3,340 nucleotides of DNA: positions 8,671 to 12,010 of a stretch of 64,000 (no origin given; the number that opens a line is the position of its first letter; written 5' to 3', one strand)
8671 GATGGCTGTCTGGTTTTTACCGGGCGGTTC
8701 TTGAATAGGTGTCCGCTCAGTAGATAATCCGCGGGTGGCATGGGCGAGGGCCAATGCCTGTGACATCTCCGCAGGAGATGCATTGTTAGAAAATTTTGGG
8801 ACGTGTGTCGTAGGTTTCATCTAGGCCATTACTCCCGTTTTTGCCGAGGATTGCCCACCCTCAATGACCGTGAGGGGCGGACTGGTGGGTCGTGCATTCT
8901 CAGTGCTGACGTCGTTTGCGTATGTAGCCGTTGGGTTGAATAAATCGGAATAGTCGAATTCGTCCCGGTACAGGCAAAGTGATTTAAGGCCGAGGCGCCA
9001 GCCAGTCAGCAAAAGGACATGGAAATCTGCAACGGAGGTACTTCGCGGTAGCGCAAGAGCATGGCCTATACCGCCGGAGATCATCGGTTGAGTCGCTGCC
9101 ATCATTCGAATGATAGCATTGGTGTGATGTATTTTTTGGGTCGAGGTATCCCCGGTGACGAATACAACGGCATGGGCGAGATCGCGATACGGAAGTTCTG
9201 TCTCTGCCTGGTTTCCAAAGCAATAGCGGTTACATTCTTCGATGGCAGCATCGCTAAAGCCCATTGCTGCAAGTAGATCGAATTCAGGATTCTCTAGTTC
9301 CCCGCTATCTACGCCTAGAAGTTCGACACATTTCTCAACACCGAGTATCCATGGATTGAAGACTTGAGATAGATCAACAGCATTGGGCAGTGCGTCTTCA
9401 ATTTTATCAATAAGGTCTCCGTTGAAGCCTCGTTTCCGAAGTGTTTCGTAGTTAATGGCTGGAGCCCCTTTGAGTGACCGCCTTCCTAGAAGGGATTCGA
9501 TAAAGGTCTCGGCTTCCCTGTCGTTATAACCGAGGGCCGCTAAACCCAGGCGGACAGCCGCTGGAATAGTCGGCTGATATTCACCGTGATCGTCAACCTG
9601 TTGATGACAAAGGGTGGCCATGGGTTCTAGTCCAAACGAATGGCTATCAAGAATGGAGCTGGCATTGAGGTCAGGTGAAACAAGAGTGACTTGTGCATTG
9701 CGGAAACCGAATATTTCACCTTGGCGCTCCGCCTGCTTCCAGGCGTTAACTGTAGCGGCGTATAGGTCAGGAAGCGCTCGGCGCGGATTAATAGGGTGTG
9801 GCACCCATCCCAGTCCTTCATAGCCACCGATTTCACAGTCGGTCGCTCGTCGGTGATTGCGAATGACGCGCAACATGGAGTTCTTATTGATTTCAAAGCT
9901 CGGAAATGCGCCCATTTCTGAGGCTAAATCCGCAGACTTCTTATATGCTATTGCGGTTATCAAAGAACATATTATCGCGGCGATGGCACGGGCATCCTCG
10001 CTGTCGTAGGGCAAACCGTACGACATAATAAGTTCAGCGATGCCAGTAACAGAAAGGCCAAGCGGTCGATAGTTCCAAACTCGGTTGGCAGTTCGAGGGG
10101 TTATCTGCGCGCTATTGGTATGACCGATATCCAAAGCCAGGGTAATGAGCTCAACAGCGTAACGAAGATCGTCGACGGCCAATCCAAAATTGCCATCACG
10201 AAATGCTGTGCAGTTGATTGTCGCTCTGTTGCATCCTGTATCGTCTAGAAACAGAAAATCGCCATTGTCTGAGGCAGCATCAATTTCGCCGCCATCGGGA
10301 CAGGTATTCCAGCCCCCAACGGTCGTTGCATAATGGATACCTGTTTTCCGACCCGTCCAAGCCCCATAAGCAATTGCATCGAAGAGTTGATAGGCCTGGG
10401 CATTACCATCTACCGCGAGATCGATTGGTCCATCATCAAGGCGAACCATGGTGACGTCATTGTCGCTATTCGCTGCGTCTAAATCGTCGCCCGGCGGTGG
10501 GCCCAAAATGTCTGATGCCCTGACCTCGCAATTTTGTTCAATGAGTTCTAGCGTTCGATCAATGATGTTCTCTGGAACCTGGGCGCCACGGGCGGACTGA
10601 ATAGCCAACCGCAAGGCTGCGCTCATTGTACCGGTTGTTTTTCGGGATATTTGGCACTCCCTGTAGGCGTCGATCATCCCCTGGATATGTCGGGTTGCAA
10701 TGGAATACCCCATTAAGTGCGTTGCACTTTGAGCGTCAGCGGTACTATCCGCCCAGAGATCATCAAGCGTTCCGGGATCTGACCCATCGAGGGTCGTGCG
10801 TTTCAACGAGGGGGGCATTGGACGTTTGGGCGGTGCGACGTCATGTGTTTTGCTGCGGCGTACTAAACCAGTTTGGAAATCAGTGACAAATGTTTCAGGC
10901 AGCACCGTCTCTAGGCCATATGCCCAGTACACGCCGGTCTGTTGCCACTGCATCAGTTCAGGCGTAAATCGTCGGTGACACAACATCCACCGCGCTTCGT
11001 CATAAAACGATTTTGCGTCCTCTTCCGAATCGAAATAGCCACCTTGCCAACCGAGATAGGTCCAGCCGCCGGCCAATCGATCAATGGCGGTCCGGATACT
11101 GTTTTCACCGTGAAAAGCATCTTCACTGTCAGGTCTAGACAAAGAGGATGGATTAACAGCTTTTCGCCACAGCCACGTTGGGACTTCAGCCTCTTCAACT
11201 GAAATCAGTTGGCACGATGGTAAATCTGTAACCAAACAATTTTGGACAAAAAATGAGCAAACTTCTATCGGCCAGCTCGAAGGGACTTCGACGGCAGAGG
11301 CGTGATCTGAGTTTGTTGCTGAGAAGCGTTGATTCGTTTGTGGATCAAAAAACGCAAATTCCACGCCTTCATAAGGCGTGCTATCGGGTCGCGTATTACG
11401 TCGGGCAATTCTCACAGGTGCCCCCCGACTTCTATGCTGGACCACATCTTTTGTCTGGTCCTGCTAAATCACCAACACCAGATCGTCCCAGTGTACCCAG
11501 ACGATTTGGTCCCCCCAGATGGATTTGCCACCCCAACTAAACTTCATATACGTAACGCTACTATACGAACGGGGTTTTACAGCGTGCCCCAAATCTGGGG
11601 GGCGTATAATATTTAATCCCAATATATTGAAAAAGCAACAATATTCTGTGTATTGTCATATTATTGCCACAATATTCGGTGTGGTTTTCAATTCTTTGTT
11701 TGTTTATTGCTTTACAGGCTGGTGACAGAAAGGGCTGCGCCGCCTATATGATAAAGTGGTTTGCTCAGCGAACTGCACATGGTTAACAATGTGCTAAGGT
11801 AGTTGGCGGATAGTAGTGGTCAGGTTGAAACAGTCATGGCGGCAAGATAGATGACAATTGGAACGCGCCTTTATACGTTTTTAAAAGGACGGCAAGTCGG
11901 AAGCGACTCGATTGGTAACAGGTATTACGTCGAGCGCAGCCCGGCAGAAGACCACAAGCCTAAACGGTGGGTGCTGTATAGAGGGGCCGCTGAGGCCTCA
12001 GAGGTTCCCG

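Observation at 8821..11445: NrdJ-like class II ribonucleotide reductase homolog that appears to have lost its catalytic cysteines (candidate RNR-derived pseudoenzyme)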

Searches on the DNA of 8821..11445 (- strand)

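Call 37: search_rna_families(sources=[L004, L005, L007, L008, L012, L013], threshold=gathering)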
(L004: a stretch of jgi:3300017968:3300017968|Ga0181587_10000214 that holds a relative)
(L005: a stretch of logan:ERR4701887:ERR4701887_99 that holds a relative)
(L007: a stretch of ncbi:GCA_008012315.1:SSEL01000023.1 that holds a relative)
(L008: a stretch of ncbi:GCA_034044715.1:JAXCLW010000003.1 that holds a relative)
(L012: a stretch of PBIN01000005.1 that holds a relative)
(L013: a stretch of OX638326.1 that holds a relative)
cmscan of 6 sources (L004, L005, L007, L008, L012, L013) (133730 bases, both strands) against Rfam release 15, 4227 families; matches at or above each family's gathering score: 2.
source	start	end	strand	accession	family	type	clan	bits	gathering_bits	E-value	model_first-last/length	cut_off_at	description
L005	18390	18463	+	RF00005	tRNA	Gene; tRNA;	CL00001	66.4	29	6.3e-12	1-71/71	no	tRNA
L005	4189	4285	+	RF00169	Bacteria_small_SRP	Gene;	CL00003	56.6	40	2e-09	1-97/97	no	Bacterial small signal recognition particle RNA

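Call 90: search_rna_families(source=L172, start=5350, end=5660, threshold=evalue, max_evalue=5, show_alignments=1)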
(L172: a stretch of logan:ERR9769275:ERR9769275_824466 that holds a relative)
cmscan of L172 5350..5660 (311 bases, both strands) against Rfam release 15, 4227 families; matches with E-value up to 5: 5.
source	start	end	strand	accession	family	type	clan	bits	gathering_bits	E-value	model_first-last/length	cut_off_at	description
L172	5453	5528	+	RF02791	CcsR1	Gene; sRNA;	-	22.1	65.3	0.0025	1-83/83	no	Conserved CCUCCUCCC motif stress-induced RNA 1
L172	5433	5603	+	RF02354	BjrC80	Gene; sRNA;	-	18.3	80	0.17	1-162/162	no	Bradyrhizobiaceae sRNA BjrC80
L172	5528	5611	+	RF00519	suhB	Gene; sRNA;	CL00108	17.9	41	0.2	1-77/77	no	Makes More Granules Regulator RNA (mmgR)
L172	5449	5542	-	RF02809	RsmW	Gene; sRNA;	CL00106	16.5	52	1.1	1-124/124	no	RsmW RNA family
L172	5547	5622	+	RF01838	sobemo_FSE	Cis-reg; frameshift_element;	-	14.4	55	2.1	1-79/79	no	sobemovirus ribosomal frameshift elemental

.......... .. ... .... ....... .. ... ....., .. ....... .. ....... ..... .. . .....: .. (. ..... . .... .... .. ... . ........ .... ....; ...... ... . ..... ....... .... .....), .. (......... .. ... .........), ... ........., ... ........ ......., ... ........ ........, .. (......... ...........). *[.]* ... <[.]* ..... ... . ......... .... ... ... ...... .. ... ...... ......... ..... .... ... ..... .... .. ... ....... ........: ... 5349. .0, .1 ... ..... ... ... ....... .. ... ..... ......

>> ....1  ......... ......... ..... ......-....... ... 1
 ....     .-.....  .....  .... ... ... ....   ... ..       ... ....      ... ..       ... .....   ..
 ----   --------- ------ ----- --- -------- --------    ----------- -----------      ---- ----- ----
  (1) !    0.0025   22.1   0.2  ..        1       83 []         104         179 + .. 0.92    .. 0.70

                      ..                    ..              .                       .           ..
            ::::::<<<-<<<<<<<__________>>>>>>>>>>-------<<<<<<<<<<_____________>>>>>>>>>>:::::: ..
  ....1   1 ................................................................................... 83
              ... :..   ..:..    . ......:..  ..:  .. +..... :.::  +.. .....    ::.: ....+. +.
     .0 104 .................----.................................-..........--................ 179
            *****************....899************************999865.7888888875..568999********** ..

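Call 91: search_rna_families(source=L171, start=8720, end=9030, threshold=evalue, max_evalue=5, show_alignments=1)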
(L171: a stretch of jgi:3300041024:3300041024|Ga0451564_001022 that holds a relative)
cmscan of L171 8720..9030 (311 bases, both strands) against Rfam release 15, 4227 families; matches with E-value up to 5: 10.
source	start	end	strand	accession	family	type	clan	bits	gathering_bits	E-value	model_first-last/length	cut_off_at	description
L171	8859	8886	-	RF01836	weev_FSE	Cis-reg; frameshift_element;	-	21.2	40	0.5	1-27/27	no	ribosomal frameshift site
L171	8883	8970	+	RF00519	suhB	Gene; sRNA;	CL00108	21.1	41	0.031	1-77/77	no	Makes More Granules Regulator RNA (mmgR)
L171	8837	8909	-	RF00520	ybhL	Cis-reg; leader;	-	19.6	50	0.49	1-73/73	no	ybhL leader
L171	8922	9017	-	RF02029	sraA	Gene; sRNA;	-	19.5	56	1.1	1-95/95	no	sraA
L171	8847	8919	+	RF00830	mir-74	Gene; miRNA;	CL00090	18.6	57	0.14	1-80/80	no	mir-74 microRNA precursor family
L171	8915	8975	-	RF01085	TLS-PK4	Cis-reg;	-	17.1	80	0.18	1-118/118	no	Pseudoknot of tRNA-like structure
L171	8780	8816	-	RF02024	mir-1180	Gene; miRNA;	-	16.8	49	3.7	8-59/68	no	mir-1180 microRNA precursor family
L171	8885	8964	+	RF02029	sraA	Gene; sRNA;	-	16.6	56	4.8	1-95/95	no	sraA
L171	8928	8959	-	RF04016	mir-4873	Gene; miRNA;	-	15.1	100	4.5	1-78/78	no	mir-4873 microRNA precursor family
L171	8908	8982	+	RF03758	mir-2756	Gene; miRNA;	-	14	61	4.3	1-78/78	no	mir-2756 microRNA precursor family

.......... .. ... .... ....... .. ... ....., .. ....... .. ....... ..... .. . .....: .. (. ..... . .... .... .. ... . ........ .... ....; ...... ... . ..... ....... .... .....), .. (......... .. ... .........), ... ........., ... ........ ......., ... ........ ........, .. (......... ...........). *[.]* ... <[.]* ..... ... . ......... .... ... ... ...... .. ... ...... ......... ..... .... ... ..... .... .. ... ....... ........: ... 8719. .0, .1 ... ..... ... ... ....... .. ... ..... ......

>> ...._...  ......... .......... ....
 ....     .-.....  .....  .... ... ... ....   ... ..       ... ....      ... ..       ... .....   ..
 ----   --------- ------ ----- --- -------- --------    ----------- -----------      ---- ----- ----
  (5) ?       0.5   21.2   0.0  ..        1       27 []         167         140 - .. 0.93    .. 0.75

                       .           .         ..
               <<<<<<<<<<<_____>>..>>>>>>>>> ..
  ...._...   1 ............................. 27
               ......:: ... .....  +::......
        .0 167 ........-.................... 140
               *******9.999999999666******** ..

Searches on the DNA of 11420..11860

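Call 68: search_rna_families(source=window, start=11420, end=11860, threshold=evalue, max_evalue=5)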
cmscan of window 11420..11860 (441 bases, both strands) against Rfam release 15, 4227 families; matches with E-value up to 5: 2.
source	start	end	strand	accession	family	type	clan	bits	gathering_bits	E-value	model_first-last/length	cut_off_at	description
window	11673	11742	+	RF02477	GlsR9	Gene; snRNA; snoRNA; CD-box;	-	15.5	95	1.3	1-79/79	no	Small nucleolar RNA GlsR9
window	11579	11687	+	RF02532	MNV_3UTR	Cis-reg;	-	12.3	70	2.4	1-222/222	no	Murine norovirus 3'UTR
